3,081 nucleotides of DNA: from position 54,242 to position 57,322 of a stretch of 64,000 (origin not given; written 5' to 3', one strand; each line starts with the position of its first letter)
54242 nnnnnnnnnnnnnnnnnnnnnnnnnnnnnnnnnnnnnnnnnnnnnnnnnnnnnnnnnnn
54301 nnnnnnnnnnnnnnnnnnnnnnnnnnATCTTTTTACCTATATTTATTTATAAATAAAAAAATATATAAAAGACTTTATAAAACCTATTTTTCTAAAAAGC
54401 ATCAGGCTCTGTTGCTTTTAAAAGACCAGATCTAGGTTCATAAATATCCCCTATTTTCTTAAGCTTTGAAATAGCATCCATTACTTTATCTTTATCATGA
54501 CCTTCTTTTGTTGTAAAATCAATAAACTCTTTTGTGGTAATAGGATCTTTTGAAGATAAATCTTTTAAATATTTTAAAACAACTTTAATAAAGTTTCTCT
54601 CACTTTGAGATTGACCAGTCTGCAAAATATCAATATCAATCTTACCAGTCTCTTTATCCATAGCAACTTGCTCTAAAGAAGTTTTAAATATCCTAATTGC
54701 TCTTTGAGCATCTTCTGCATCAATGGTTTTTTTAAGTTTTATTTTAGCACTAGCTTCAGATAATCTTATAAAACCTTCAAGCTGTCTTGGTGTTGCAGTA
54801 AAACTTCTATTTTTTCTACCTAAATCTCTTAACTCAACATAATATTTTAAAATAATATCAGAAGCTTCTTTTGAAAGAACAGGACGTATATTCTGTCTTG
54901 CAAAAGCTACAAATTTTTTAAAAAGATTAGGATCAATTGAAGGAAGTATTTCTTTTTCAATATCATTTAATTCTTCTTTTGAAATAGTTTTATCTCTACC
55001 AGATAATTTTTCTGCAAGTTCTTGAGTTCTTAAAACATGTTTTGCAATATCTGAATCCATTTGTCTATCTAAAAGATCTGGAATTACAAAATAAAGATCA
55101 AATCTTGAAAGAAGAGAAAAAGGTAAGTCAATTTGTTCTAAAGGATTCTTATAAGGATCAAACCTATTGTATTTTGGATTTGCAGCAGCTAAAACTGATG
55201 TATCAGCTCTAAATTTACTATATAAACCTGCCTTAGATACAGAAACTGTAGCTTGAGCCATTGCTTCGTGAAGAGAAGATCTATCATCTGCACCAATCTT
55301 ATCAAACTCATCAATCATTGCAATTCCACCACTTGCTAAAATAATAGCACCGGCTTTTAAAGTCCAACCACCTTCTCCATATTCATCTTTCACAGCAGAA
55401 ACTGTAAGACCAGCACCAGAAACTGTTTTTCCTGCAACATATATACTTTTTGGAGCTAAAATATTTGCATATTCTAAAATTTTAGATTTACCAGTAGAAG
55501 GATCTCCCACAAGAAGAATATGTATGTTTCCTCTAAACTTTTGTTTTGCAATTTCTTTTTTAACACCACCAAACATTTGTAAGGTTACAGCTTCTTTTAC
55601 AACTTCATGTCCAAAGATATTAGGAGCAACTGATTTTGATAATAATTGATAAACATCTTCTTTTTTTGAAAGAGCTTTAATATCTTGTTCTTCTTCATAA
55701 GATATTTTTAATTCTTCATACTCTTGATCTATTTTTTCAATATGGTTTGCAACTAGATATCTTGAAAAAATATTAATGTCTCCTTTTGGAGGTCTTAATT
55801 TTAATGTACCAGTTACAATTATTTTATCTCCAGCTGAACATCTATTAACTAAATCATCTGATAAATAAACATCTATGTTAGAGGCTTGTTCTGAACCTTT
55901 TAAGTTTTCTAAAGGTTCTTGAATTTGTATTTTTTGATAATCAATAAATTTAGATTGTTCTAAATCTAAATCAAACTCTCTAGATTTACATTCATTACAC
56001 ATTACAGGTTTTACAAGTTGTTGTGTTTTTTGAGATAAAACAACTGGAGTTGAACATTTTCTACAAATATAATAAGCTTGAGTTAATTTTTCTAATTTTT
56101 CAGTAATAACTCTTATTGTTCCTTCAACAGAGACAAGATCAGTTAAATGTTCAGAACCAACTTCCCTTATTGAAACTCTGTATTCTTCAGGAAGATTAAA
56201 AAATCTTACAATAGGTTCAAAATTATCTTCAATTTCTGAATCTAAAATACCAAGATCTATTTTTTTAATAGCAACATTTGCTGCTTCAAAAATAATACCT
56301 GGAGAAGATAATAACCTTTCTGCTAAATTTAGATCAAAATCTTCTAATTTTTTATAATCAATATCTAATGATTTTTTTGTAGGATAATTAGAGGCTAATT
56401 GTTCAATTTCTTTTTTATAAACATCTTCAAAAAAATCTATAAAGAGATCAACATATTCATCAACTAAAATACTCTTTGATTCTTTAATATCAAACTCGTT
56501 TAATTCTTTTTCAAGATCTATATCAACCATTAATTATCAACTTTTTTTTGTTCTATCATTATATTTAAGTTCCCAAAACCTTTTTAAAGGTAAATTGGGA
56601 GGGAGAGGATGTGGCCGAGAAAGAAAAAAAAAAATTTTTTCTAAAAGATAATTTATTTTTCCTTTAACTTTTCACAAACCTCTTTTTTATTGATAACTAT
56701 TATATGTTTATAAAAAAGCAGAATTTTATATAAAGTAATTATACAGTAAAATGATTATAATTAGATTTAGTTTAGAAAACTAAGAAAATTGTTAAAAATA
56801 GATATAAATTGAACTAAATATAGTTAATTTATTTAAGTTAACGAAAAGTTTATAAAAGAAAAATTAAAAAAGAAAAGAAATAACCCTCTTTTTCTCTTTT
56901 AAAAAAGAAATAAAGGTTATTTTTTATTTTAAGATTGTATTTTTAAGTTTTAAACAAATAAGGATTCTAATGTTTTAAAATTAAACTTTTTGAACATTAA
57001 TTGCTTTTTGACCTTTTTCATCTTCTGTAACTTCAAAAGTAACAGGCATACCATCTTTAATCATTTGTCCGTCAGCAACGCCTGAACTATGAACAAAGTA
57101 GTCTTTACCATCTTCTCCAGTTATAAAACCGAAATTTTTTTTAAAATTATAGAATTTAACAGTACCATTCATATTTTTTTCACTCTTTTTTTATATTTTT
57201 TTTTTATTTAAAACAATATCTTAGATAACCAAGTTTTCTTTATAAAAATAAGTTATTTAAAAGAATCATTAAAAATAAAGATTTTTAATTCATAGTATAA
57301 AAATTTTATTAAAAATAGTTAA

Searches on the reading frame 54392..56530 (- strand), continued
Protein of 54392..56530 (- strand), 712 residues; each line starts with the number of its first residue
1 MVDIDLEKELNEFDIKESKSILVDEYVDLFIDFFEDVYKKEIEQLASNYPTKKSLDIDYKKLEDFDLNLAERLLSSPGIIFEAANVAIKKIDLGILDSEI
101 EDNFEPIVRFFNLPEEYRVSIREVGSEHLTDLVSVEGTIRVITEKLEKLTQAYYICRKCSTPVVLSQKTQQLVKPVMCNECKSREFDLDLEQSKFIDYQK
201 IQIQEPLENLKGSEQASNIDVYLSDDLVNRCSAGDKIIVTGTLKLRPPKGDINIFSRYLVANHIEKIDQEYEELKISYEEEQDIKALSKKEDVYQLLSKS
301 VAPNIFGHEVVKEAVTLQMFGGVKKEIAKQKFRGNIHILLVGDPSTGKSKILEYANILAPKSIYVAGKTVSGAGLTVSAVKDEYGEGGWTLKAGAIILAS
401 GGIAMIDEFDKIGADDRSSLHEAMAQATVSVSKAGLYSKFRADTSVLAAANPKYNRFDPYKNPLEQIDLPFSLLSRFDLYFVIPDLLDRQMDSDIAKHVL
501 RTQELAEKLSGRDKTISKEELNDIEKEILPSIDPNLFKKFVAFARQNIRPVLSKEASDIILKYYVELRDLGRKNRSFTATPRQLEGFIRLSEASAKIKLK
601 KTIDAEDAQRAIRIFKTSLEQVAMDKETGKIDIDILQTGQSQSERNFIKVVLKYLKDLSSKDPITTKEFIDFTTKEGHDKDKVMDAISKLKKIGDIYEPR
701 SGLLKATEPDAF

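Call 74: find_encoding_contigs(protein=P0060, flank=4000, max_places=1)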
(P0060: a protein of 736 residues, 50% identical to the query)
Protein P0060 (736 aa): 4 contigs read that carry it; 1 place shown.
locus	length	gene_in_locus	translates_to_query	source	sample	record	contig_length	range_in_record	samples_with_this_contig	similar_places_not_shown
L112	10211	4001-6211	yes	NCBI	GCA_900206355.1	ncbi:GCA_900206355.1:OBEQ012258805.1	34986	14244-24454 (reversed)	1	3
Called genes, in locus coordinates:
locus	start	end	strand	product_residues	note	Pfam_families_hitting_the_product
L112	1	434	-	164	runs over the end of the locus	-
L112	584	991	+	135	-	PF21485:IF5A-like_N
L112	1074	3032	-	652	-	PF09334:tRNA-synt_1g, PF00133:tRNA-synt_1, PF19303:Anticodon_3, PF08264:Anticodon_1, PF03483:B3_4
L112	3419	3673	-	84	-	-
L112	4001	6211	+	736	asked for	PF14551:MCM_N (faint), PF07728:AAA_5 (faint), PF17207:MCM_OB, PF00493:MCM, PF01078:Mg_chelatase (weak), PF17855:MCM_lid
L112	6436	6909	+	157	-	PF09225:Endonuc-PvuII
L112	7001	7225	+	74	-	PF02697:VAPB_antitox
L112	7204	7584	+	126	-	PF01850:PIN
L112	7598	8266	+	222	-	PF01168:Ala_racemase_N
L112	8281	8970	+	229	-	PF00535:Glycos_transf_2, PF13641:Glyco_tranf_2_3 (weak)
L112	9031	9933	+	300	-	PF06550:SPP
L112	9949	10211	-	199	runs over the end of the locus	PF09335:VTT_dom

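Call 76: search_protein_families(library=ncbifam, proteins=[L111:1406-2443:+, L088:2898-3878:+, L088:1412-1591:+], max_evalue=0.001)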
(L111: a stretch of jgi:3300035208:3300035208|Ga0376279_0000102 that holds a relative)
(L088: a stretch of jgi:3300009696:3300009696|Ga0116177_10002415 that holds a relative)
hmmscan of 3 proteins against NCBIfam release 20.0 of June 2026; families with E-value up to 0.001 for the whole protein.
L111:1406-2443:+ (345 aa): 0 families

L088:2898-3878:+ (326 aa): 0 families

L088:1412-1591:+ (59 aa): 0 families

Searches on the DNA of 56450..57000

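Call 12: search_rna_families(source=window, start=56450, end=57000, threshold=evalue, max_evalue=10, show_alignments=3)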
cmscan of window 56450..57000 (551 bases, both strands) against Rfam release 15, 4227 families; matches with E-value up to 10: 9.
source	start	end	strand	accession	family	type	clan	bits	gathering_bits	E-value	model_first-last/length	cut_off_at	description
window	56869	56927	+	RF04352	Plastid-psbA-4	Cis-reg;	CL00153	27.4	56.8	0.013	1-61/61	no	Plastid-psbA-4 3UTR RNA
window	56872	56930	-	RF04352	Plastid-psbA-4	Cis-reg;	CL00153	26.4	56.8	0.024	1-61/61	no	Plastid-psbA-4 3UTR RNA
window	56872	56928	-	RF03940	MIR9563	Gene; miRNA;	-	20.3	90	0.33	1-127/127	no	MIR9563 microRNA precursor family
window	56537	56594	-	RF01603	snoR29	Gene; snRNA; snoRNA; CD-box;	-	19.5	50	6.4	18-80/84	no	small nucleolar RNA snoR29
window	56618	56670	-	RF04352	Plastid-psbA-4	Cis-reg;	CL00153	19.3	56.8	1.3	1-61/61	no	Plastid-psbA-4 3UTR RNA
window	56872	56928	+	RF03940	MIR9563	Gene; miRNA;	-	17.9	90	1.3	1-127/127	no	MIR9563 microRNA precursor family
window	56618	56673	+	RF04343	Plastid-psbA-2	Cis-reg;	CL00153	16.6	55.8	2.8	1-60/60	no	Plastid-psbA-2 3UTR RNA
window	56594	56692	-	RF04164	MIR1507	Gene; miRNA;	-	15.6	73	1.5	1-107/107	no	MIR1507 microRNA precursor family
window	56870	56927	+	RF01859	Phe_leader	Cis-reg; leader;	-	15.2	55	9.6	1-125/125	no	Phenylalanine leader peptide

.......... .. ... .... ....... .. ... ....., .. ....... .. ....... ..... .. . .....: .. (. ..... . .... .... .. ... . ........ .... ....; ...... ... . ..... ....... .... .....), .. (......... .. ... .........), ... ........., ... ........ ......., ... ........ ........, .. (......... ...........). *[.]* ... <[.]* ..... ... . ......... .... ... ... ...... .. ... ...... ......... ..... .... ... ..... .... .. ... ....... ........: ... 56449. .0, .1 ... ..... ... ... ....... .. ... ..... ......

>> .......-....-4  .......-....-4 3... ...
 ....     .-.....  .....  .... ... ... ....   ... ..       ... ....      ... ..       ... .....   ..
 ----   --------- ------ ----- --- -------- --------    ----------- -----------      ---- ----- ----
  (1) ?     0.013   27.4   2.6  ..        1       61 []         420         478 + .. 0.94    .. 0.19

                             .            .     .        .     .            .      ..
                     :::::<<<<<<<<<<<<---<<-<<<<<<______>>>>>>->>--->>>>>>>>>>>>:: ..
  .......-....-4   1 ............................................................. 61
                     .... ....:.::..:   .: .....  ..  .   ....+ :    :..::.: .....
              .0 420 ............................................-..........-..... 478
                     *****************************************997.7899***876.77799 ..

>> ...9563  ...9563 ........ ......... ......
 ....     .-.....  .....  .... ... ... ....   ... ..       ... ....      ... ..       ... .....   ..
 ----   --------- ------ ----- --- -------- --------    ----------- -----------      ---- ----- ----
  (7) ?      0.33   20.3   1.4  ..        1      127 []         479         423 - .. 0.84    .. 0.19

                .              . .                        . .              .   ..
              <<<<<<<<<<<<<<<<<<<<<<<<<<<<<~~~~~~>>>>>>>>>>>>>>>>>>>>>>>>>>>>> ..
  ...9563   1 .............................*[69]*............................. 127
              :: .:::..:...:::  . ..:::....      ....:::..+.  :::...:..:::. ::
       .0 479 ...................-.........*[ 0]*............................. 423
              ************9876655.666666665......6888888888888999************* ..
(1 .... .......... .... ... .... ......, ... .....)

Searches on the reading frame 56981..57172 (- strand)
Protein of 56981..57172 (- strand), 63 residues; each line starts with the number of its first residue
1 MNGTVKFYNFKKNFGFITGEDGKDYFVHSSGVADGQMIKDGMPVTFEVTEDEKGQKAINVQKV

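Call 13: search_protein_families(library=pfam, proteins=[window:56981-57172:-])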
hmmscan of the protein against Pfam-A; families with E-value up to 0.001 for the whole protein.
window:56981-57172:- (63 aa): 1 family
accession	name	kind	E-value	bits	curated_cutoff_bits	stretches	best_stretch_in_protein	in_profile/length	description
PF00313.28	CSD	-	1.6e-16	60.3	27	1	1-62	1-65/66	'Cold-shock' DNA-binding domain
